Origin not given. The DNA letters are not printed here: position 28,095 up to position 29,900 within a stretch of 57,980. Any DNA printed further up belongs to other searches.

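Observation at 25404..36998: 11.5-kb co-directional envelope/signalling array of mostly uncharacterised genes: best candidate for an undescribed system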

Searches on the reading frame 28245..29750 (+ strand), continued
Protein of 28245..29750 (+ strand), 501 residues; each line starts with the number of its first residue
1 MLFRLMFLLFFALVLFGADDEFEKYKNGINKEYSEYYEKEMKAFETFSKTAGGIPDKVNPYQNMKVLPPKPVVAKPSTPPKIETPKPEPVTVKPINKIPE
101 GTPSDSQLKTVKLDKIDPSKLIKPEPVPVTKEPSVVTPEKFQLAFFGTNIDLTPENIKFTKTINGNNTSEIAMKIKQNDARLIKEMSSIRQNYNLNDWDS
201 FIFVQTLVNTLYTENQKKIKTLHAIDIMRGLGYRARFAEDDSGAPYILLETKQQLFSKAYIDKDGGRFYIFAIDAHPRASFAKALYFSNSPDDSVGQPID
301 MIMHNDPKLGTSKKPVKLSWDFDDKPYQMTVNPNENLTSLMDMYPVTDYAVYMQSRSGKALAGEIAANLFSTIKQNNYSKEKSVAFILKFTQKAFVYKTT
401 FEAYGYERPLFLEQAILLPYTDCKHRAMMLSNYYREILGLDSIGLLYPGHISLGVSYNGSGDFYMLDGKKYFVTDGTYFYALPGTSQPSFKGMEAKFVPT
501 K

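Call 46: fold_search(model_id=the predicted structure, library=pdb)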
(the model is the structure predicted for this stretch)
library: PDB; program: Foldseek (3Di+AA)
matches with E <= 10: 332; with E <= 0.001: 0
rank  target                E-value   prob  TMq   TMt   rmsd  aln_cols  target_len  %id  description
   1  3kd4_A                1.3e-02  0.51  0.17  0.17  21.3       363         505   10  CRYSTAL STRUCTURE OF A PUTATIVE PROTEASE (BDI_1141) FROM PARABACTEROIDES DISTASONIS ATCC 8503 AT 2.00 A RESOLUTION (released 2009-11-24)
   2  4k7h_A                1.1e-01  0.04  0.07  0.06  20.4       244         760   10  Major capsid protein P1 of the Pseudomonas phage phi6 (released 2013-08-14)
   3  2he7                  1.2e-01  0.06  0.05  0.08  19.2       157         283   15  FERM domain of EPB41L3 (DAL-1) (released 2006-07-04)
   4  3qij_A                2.0e-01  0.05  0.07  0.10  20.8       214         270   14  Primitive-monoclinic crystal structure of the FERM domain of protein 4.1R (released 2011-02-09)
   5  8ig0_C                2.7e-01  0.57  0.19  0.20  15.1       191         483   14  Crystal structure of menin in complex with DS-1594b (released 2023-03-22)
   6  8ig0_B                3.0e-01  0.41  0.16  0.17  16.1       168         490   15  Crystal structure of menin in complex with DS-1594b (released 2023-03-22)
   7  8xz6_A                3.4e-01  0.04  0.08  0.11  21.4       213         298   12  MERS-CoV S and radixin complex structure (released 2025-10-08)
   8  8y8y                  4.2e-01  0.02  0.07  0.09  21.2       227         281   10  Crystal structure of the PTPN21 FERM domain (released 2024-07-10)
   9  9z4x_A                4.6e-01  0.35  0.19  0.20  15.6       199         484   13  MENIN IN COMPLEX WITH JNJ-75276617 (Bleximenib) (released 2025-11-26)
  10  3re2                  4.6e-01  0.08  0.10  0.11  20.3       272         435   10  Crystal structure of menin reveals the binding site for Mixed Lineage Leukemia (MLL) protein (released 2011-07-13)
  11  6ibe                  6.1e-01  0.03  0.07  0.11  21.6       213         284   12  The FERM domain of Human EPB41L3 (released 2018-12-19)
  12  8tr9                  6.4e-01  0.12  0.17  0.13  19.4       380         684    7  Cryo-EM structure of transglutaminase 2 bound to GDP (released 2024-07-31)
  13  8ig0_A                7.1e-01  0.33  0.17  0.18  15.7       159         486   14  Crystal structure of menin in complex with DS-1594b (released 2023-03-22)
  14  8cit_A                7.1e-01  0.04  0.06  0.08  17.7       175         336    9  The FERM domain of human moesin mutant L281R (released 2023-03-01)
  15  2yvc_B                7.1e-01  0.03  0.05  0.07  16.0       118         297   15  Crystal structure of the Radixin FERM domain complexed with the NEP cytoplasmic tail (released 2007-04-24)
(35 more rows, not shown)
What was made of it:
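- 28245..29750 (+): g04: secreted protein with an N-terminal helix, a Pro-rich linker and a globular domain with a transglutaminase/papain-like Cys-His-Asp core. Foldseek gives weak hits to 3kd4, menin, TG2 and PNGase (call 46).
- On Transglutaminase-like / papain-fold cysteine peptidase superfamily: The best Foldseek hit is 3kd4 at E 0.013 (call 46).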

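Call 60: search_protein_families(library=pfam, proteins=[L077:3-635:+, L077:831-2102:+, L077:2106-3011:+, L077:3106-5205:+, L077:5409-8090:+, L077:7985-8968:+, L077:9087-9734:+, L077:11436-12434:+, L077:12438-13622:+], max_evalue=0.01)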
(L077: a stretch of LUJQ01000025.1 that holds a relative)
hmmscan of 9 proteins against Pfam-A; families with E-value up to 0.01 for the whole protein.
L077:3-635:+ (211 aa): 1 family
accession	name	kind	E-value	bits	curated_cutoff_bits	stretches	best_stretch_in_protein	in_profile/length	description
PF02368.24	Big_2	-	0.0011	19.3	22.8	1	4-41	36-74/79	Bacterial Ig-like domain (group 2)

L077:831-2102:+ (424 aa): 1 family
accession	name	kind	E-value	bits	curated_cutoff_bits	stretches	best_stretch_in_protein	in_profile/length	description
PF05226.16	CHASE2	-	6.7e-20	72.2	26.3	1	111-338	52-255/257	CHASE2 domain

L077:2106-3011:+ (302 aa): 0 families

L077:3106-5205:+ (700 aa): 21 families
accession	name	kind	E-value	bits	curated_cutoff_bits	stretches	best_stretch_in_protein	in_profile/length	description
PF25174.1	Beta-prop_THOC3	-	8.2e-21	74.6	305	1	79-303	3-227/272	THOC3 beta-propeller domain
PF24814.1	WD40_Prp19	-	4.1e-13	49.5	320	1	73-303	44-274/281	Prp19 WD40 domain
PF23414.1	Beta-prop_EML_2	-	5.4e-12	46.1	90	1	180-303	13-138/266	Echinoderm microtubule-associated protein second beta-propeller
PF25168.1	Beta-prop_WDR36-Utp21_2nd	-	7.3e-12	45.7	84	2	116-194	232-309/335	WDR36/Utp21 second beta-propeller domain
PF24817.1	WD40_WDHD1_1st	-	3.6e-11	43.2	109.9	1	129-287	9-168/291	WDHD1 first WD40 domain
PF25173.1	Beta-prop_WDR3_1st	-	7e-10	39.3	154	1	182-315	4-137/184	WDR3 first beta-propeller domain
PF23389.1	Beta-prop_WDR19_1st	-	8.4e-10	38.6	27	2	176-275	8-109/325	WDR19 first beta-propeller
PF00400.38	WD40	-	7.5e-09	36.2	27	0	207-234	12-39/39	WD domain, G-beta repeat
PF04053.20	B-prop_COPA_B_2nd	-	7.1e-08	32.7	57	1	58-197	6-137/248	COPA/B second beta-propeller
PF24796.1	WDR55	-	5e-07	29.5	200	0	170-317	11-163/296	WDR55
PF25175.1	Beta-prop_WDR5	-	4.9e-06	26.4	250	0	171-244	15-90/296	WDR5 beta-propeller domain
PF12894.13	ANAPC4_WD40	-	1.1e-05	26.1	22.9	0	204-237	36-69/91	Anaphase-promoting complex subunit 4 WD40 domain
PF25172.1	Beta-prop_WDR3_2nd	-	0.0002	21.1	140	0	209-317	2-106/293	WDR3 second beta-propeller domain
PF25171.1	Beta-prop_WDR36-Utp21_1st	-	0.00037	20.4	80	1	204-316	148-261/266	WDR36/Utp21 first beta-propeller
PF24782.2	WD40_MABP1-WDR62_2nd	-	0.00037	20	290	0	208-318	227-339/341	MABP1/WDR62 second WD40 domain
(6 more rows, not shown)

L077:5409-8090:+ (894 aa): 8 families
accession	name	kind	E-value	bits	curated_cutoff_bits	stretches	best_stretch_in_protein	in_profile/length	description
PF00656.27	Peptidase_C14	-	5.7e-21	75.7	21.4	1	652-880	3-226/233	Caspase domain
PF13428.12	TPR_14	-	7.7e-10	38.9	23.5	0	224-264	3-43/44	Tetratricopeptide repeat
PF07719.23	TPR_2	-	5.6e-09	35.9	27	0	224-255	3-34/34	Tetratricopeptide repeat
PF14559.12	TPR_19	-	2e-07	31.7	25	1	199-260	4-63/68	Tetratricopeptide repeat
PF12895.13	ANAPC3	-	0.00026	21.6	27.2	0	200-268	3-68/82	Anaphase-promoting complex, cyclosome, subunit 3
PF13432.12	TPR_16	-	0.00044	21.1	32.7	0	281-322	22-63/65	Tetratricopeptide repeat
PF24785.1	RXYLT1_C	-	0.0016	18.4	27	1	480-531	43-94/187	RXYLT1 C-terminal domain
PF13424.12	TPR_12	-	0.0064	17.1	30.1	0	291-315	46-70/77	Tetratricopeptide repeat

L077:7985-8968:+ (328 aa): 1 family
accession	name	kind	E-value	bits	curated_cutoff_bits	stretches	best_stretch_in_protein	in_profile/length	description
PF14326.11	DUF4384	-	0.0011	19.4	27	1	191-244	2-53/81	Domain of unknown function (DUF4384)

L077:9087-9734:+ (216 aa): 0 families

L077:11436-12434:+ (333 aa): 4 families
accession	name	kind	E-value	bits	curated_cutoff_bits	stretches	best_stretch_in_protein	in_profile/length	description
PF00196.25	GerE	-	1e-17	63.9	23.5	1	263-319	1-57/57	Bacterial regulatory proteins, luxR family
PF01814.28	Hemerythrin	-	8.9e-12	46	25.3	1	98-238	2-126/127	Hemerythrin HHE cation binding domain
PF13384.12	HTH_23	-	0.00028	21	24.6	1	271-302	9-40/50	Homeodomain-like domain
PF08281.18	Sigma70_r4_2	-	0.0029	17.6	25.7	0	264-292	10-39/54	Sigma-70, region 4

L077:12438-13622:+ (395 aa): 2 families
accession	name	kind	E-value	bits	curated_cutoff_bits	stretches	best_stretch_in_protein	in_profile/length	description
PF03929.21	PepSY_TM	-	2.2e-48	166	28.8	1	79-385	85-294/295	PepSY-associated TM region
PF03413.25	PepSY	-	0.00012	22.8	24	1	56-106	7-58/60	Peptidase propeptide and YPEB domain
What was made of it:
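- Bacteroidales relatives carry caspase, WD40 and TPR genes (call 60).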

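Call 61: search_protein_families(library=pfam, proteins=[L061:5109-6299:+, L061:6659-7372:+, L061:7376-8260:+, L061:8274-9926:+, L061:11407-12471:+, L061:12471-13670:+, L061:13667-14545:+, L061:15501-16622:+, L081:11604-12749:+, L081:13777-14721:+], max_evalue=0.01)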
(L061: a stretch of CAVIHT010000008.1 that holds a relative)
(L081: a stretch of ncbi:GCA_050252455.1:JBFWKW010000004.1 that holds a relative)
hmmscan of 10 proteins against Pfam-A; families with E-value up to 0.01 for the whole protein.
L061:5109-6299:+ (397 aa): 1 family
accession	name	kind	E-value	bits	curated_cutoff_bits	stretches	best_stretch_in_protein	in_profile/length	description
PF02810.21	SEC-C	-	7.8e-05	22.9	20.4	1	378-394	3-19/19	SEC-C motif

L061:6659-7372:+ (238 aa): 1 family
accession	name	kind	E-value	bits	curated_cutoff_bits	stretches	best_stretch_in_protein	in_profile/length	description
PF11641.13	Antigen_Bd37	-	0.00069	19.6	25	1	123-219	98-197/224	Glycosylphosphatidylinositol-anchored merozoite surface protein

L061:7376-8260:+ (295 aa): 1 family
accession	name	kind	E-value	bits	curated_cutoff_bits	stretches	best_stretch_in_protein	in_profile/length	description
PF18935.5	DUF5683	-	1.4e-08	35.3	26.7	1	170-260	9-110/151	Family of unknown function (DUF5683)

L061:8274-9926:+ (551 aa): 10 families
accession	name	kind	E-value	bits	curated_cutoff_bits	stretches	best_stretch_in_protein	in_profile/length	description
PF19190.6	BACON_2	-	3.2e-21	75.5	25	3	215-307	2-93/94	Viral BACON domain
PF13620.12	CarboxypepD_reg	-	6.3e-14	52.5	32.3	1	34-110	2-82/82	Carboxypeptidase regulatory-like domain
PF13715.12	CarbopepD_reg_2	-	7e-14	52.1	32.2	1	35-114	2-81/88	CarboxypepD_reg-like domain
PF13004.13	BACON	-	6.2e-07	29.7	25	0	149-201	3-52/61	Putative binding domain, N-terminal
PF22544.2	HYDIN_VesB_CFA65-like_Ig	-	2.4e-06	28.1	25.5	1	117-200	2-90/100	HYDIN/CFA65/VesB-like, Ig-like domain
PF22067.2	Cep192_D3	-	5.9e-06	26.7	27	0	131-207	18-97/99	Cep192 domain 3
PF22076.2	Cep192_D6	-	9.3e-06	26.2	35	0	117-204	10-97/101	Cep192 domain 6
PF07610.17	DUF1573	-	0.00069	20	26.1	0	128-203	11-90/98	Protein of unknown function (DUF1573)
PF09430.16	EMC7_beta-sandw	-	0.0031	18.1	26.6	0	45-101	5-63/122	ER membrane protein complex subunit 7, beta-sandwich domain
PF18705.7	DUF5643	-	0.0041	17.5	34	0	444-528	27-97/115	Family of unknown function (DUF5643)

L061:11407-12471:+ (355 aa): 7 families
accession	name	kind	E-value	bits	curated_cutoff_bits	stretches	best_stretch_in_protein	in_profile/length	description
PF13620.12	CarboxypepD_reg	-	1.2e-11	45.3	32.3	1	38-113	2-81/82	Carboxypeptidase regulatory-like domain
PF13715.12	CarbopepD_reg_2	-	3.3e-07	30.7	32.2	1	38-108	1-71/88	CarboxypepD_reg-like domain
PF17802.7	SpaA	-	0.00023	21.7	23.1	1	46-93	11-66/91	Prealbumin-like fold domain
PF13004.13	BACON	-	0.0021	18.4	25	0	156-215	6-59/61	Putative binding domain, N-terminal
PF17210.9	SdrD_B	-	0.0037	17.9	29.7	1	48-89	21-66/112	SdrD B-like domain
PF14686.12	fn3_3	-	0.0038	17.4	24.4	1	66-105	30-71/75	Polysaccharide lyase family 4, domain II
PF08308.17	PEGA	-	0.0079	16.5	20.8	0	51-113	10-67/71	PEGA domain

L061:12471-13670:+ (400 aa): 1 family
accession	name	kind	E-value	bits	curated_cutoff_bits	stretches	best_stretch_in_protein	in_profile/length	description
PF05226.16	CHASE2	-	3.7e-22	79.6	26.3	1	80-324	31-252/257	CHASE2 domain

L061:13667-14545:+ (293 aa): 0 families

L061:15501-16622:+ (374 aa): 2 families
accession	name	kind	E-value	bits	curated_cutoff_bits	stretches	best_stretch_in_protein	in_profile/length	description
PF01168.26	Ala_racemase_N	-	6.1e-52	176.9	24.1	1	17-236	2-219/220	Alanine racemase, N-terminal domain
PF00842.27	Ala_racemase_C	-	1.5e-37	128.5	25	1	246-370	1-126/127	Alanine racemase, C-terminal domain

L081:11604-12749:+ (381 aa): 0 families

L081:13777-14721:+ (314 aa): 0 families

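Call 83: search_protein_representatives(alignment_id=A1)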
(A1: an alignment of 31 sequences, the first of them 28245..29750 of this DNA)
Query: 31 sequences, 493 profile positions. Proteins with E-value up to 0.001 (for the whole library): 5072; up to 1e-10: 3144; up to 1e-30: 1895. The best 150 are listed.
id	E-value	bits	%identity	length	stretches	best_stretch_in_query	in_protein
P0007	6.4e-175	599.5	-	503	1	2-492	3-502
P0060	1.8e-171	588.2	-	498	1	2-491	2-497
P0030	1.4e-163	562.2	-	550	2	59-492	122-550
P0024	3.3e-162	557.6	-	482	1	21-493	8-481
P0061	5.6e-159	547.0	-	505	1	2-492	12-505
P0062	3.8e-158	544.2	-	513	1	3-492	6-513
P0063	9.3e-150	516.5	-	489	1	5-492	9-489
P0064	4.2e-149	514.4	-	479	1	1-492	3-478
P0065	6.1e-149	513.9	-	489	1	1-491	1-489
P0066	2.3e-148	512.0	-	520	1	3-492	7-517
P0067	2.7e-148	511.7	-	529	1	7-492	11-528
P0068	1.1e-147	509.8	-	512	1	4-492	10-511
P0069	6.7e-147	507.1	-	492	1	4-490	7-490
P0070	2.7e-146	505.1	-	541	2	57-491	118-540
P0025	6.8e-145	500.5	-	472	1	1-492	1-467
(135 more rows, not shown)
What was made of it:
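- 28245..29750 (+): The family has 1,895 clusters at E<=1e-30 (call 83).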

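Call 90: find_encoding_contigs(protein=P0035, flank=8000, max_places=1)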
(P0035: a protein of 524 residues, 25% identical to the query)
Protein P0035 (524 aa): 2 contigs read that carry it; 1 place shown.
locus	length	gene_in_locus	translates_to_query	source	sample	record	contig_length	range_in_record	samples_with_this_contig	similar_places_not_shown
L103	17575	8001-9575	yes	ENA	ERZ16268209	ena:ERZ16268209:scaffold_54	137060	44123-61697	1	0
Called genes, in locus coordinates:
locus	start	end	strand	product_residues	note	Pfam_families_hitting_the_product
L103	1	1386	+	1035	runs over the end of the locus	PF00873:ACR_tran, PF03176:MMPL (faint)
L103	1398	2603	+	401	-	PF02321:OEP (weak)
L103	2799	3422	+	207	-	-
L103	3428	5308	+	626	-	-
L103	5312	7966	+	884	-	PF08308:PEGA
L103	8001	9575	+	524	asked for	-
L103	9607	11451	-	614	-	PF01223:Endonuclease_NS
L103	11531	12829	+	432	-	PF03553:Na_H_antiporter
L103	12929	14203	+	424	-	PF13173:AAA_14, PF13635:DUF4143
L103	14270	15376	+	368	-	PF00465:Fe-ADH (weak), PF01761:DHQ_synthase, PF24621:DHQS_C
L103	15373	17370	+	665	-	PF01487:DHquinase_I, PF00275:EPSP_synthase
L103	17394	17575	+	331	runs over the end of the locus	PF01264:Chorismate_synt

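Call 91: find_encoding_contigs(protein=P0026, flank=8000, max_places=1)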
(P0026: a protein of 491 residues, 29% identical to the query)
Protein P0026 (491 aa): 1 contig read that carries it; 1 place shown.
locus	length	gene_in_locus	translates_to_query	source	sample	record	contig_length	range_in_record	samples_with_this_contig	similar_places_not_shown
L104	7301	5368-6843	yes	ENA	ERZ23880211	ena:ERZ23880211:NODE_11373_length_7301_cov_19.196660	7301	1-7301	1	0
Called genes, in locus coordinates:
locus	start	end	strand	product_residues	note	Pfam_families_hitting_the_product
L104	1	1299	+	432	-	?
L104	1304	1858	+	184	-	PF00578:AhpC-TSA, PF08534:Redoxin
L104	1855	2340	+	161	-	PF03918:CcmH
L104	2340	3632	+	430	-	PF07719:TPR_2 (faint), PF13428:TPR_14 (faint), PF13432:TPR_16 (faint), PF13371:TPR_9 (faint), PF00515:TPR_1 (faint), PF23914:TPR_CcmH_CycH, PF14559:TPR_19 (weak), PF23892:Ig_CycH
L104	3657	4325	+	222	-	PF13462:Thioredoxin_4, PF01323:DSBA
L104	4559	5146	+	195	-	PF02169:LPP20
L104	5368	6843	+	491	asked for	-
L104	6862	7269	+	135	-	-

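Call 99: search_protein_families(library=pfam, alignment_id=A1, max_evalue=1)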
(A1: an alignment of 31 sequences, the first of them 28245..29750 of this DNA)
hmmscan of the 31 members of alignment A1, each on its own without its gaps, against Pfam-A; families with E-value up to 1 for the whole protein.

A. member 1, window:28245-29750:+ (501 aa): 0 families

B. families by the number of members that match (of 31 scanned): 28 families (the first 25 are shown)
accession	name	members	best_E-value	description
PF01841.26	Transglut_core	10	0.004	Transglutaminase-like superfamily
PF09382.16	RQC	4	8.2e-05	RQC domain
PF04473.18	DUF553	4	0.00053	Transglutaminase-like domain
PF02839.19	CBM_5_12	3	0.0066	Carbohydrate-binding module family 5/12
PF03179.20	V-ATPase_G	3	0.031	Vacuolar (H+)-ATPase G subunit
PF08076.16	TetM_leader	2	0.15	Tetracycline resistance determinant leader peptide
PF00235.25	Profilin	1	0.004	Profilin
PF14356.11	DUF4403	1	0.025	Domain of unknown function (DUF4403)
PF10655.14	DUF2482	1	0.038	Hypothetical protein of unknown function (DUF2482)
PF24824.1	PH_SPT16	1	0.052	FACT complex subunit SPT16 PH-like domain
PF14799.11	FAM195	1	0.054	FAM195 family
PF20362.3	DUF6657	1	0.077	Family of unknown function (DUF6657)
PF07168.17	Ureide_permease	1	0.09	Ureide permease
PF22929.2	INTS1_INTS2-bd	1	0.097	Integrator complex subunit 1, INTS2-binding domain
PF06344.16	Parecho_VpG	1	0.11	Parechovirus Genome-linked protein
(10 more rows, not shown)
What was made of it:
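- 28245..29750 (+): 10 of 31 homologues weakly hit Transglut_core (call 99).
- On Transglutaminase-like / papain-fold cysteine peptidase superfamily: 10 of 31 homologues give sub-threshold Transglut_core hits (best 0.004) and 4 hit DUF553 (call 99).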

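Call 103: search_protein_families(library=padloc, proteins=[window:28245-29750:+], max_evalue=0.01)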
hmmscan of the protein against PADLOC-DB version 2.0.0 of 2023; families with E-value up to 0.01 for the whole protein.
window:28245-29750:+ (501 aa): 0 families
